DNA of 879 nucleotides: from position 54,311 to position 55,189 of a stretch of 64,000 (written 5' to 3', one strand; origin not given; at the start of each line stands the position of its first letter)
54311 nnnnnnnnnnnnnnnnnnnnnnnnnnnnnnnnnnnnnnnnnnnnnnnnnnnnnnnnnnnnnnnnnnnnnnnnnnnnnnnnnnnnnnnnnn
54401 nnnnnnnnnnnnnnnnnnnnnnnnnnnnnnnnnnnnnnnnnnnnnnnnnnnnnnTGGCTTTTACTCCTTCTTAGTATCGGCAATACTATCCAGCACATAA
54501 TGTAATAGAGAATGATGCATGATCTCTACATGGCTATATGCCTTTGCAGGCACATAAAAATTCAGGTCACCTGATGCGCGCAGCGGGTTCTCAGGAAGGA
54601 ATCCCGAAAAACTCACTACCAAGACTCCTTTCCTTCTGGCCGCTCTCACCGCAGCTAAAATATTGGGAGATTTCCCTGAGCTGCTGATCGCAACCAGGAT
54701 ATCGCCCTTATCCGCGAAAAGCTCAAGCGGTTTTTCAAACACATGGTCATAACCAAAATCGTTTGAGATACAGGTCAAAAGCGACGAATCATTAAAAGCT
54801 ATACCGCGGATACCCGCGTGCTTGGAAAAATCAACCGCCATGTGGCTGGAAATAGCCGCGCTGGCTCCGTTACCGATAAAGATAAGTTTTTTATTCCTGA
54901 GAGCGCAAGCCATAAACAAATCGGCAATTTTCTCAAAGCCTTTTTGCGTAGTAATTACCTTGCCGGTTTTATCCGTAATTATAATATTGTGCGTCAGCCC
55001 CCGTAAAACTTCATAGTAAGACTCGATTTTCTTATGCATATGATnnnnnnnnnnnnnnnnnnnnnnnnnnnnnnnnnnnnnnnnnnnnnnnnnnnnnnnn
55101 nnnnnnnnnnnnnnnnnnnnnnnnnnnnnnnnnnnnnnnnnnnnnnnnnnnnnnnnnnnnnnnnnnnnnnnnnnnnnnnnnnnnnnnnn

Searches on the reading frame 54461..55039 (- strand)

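Call 10: search_protein_families(library=pfam, proteins=[window:54461-55039:-], max_evalue=0.0001)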
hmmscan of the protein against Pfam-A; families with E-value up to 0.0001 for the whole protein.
window:54461-55039:- (192 aa): 2 families
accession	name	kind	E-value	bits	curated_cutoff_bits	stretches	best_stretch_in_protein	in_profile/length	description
PF13580.11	SIS_2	-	3.8e-15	56.6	27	1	30-145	16-137/138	SIS domain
PF01380.27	SIS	-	1.5e-08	34.9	25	1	109-171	51-112/131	SIS domain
